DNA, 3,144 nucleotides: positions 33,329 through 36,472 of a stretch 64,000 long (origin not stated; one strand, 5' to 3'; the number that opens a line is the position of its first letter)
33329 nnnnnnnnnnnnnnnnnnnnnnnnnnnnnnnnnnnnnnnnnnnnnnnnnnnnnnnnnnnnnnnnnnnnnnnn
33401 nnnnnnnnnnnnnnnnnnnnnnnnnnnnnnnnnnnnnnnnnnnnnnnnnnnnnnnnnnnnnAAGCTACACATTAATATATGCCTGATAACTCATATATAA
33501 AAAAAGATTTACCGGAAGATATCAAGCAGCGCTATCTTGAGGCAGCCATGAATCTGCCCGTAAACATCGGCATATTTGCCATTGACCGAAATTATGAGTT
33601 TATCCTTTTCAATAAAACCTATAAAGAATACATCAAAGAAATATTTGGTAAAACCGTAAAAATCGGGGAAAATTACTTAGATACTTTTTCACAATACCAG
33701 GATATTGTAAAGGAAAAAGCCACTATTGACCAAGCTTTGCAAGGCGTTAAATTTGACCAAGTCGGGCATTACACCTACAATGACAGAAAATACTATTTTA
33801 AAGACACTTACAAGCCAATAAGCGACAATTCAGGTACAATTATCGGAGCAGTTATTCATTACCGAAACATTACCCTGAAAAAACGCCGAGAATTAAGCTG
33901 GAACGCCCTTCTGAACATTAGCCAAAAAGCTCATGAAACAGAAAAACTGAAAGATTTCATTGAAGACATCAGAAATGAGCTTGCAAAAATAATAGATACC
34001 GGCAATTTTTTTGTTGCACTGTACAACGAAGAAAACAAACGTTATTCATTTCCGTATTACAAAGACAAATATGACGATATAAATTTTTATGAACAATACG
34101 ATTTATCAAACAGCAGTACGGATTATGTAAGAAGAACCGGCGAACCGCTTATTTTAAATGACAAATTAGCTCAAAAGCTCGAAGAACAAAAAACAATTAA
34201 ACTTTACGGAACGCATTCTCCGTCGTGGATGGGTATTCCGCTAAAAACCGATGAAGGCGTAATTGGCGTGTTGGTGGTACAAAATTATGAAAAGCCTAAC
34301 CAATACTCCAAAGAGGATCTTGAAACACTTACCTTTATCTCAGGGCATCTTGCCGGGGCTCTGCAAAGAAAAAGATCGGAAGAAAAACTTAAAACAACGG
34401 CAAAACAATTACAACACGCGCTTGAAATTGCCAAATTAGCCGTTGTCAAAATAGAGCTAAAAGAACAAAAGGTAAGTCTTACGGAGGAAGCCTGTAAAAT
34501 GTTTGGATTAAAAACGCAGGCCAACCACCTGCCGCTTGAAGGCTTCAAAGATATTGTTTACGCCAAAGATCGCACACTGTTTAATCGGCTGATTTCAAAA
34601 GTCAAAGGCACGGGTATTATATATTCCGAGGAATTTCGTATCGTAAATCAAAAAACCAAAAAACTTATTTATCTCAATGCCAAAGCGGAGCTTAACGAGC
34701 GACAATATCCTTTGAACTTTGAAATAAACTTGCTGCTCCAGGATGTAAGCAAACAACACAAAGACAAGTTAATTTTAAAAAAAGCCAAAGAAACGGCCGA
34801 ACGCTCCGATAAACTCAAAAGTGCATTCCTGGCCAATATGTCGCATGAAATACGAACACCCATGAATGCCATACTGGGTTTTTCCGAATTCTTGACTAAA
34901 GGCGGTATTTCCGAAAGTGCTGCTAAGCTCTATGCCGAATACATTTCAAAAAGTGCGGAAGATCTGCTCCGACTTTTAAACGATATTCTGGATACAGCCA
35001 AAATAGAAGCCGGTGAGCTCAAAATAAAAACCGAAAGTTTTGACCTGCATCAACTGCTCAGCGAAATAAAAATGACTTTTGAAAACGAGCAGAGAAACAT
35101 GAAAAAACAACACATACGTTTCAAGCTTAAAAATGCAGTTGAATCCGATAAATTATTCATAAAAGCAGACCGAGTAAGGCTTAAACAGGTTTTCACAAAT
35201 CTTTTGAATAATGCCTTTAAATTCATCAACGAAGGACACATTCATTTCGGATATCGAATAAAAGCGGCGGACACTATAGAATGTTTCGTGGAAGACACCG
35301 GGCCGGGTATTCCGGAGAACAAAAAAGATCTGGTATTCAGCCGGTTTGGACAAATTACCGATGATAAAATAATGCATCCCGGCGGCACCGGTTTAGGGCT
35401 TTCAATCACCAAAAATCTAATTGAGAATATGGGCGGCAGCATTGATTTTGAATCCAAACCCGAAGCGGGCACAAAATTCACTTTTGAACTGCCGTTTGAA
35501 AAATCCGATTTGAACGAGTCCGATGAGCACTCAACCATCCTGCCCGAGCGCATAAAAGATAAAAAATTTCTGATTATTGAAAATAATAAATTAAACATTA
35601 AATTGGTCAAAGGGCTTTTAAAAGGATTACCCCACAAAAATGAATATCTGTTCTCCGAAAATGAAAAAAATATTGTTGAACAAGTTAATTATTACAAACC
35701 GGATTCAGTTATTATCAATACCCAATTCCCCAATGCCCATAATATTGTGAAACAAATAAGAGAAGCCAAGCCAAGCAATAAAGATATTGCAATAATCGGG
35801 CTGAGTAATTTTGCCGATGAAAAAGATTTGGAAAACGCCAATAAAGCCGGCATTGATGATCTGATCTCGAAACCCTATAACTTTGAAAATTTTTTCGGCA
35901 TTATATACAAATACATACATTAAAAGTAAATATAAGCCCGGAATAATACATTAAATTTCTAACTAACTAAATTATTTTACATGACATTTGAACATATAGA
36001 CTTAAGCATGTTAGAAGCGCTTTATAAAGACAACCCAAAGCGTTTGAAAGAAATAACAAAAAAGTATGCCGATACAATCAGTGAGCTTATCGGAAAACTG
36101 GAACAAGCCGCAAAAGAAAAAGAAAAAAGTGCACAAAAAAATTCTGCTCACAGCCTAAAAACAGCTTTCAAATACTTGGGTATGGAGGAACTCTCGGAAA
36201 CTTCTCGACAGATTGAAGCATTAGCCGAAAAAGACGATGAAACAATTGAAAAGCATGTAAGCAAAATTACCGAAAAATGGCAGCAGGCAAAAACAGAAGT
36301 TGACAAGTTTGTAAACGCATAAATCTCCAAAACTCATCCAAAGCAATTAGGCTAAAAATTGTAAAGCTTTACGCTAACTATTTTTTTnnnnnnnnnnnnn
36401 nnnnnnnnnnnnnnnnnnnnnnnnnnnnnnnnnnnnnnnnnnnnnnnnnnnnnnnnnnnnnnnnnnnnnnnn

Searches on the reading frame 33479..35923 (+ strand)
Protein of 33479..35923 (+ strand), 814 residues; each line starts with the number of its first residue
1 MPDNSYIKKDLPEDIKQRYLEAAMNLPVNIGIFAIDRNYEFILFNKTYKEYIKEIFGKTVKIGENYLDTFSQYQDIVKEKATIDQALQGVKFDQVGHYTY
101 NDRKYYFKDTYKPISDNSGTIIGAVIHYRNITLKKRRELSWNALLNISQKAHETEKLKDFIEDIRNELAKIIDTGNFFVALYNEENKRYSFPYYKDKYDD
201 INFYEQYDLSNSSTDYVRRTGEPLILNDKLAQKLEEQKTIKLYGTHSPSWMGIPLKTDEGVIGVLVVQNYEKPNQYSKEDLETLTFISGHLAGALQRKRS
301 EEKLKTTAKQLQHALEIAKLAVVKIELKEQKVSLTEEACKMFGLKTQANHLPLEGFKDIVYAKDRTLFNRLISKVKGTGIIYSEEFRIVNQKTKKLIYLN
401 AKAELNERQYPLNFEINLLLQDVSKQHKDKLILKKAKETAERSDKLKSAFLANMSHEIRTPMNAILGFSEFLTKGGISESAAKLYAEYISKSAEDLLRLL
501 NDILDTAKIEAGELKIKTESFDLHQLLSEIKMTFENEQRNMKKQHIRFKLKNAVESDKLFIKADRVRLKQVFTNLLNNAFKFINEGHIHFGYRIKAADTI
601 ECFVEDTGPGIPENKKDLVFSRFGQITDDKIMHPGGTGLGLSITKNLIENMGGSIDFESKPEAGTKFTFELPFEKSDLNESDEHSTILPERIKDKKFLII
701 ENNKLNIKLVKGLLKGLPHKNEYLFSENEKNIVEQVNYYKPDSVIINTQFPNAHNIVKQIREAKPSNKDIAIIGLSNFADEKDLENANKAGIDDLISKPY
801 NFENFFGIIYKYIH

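Call 82: search_protein_families(library=pfam, proteins=[window:33479-35923:+], max_evalue=0.0001)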
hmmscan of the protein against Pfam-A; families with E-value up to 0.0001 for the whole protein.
window:33479-35923:+ (814 aa): 6 families
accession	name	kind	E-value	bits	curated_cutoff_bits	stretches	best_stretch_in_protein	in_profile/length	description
PF02518.31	HATPase_c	-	1.1e-26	93.9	26.4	1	564-674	2-110/111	Histidine kinase-, DNA gyrase B-, and HSP90-like ATPase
PF00512.31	HisKA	-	2.3e-18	66.4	26.9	1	447-512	2-66/66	His Kinase A (phospho-acceptor) domain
PF13185.12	GAF_2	-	6.7e-11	43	28.6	1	157-296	4-136/136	GAF domain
PF01590.32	GAF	-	2.4e-10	41.5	22.4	1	162-295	7-133/133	GAF domain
PF00072.30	Response_reg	-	2.9e-09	37.5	30.2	1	698-805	2-106/111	Response regulator receiver domain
PF08448.16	PAS_4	-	5e-05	23.9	23.1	1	30-135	6-109/110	PAS fold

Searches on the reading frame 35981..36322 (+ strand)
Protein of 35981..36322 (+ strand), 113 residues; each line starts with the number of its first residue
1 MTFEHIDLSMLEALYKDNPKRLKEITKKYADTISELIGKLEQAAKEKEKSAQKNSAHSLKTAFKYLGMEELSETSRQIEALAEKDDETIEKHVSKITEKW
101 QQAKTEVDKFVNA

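Call 82: search_protein_families(library=pfam, proteins=[window:35981-36322:+], max_evalue=0.0001)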
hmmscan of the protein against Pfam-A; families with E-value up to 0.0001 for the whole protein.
window:35981-36322:+ (113 aa): 1 family
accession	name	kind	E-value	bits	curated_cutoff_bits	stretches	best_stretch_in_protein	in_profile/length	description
PF01627.28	Hpt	-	1.2e-07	32.3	24.6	1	27-86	4-64/84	Hpt domain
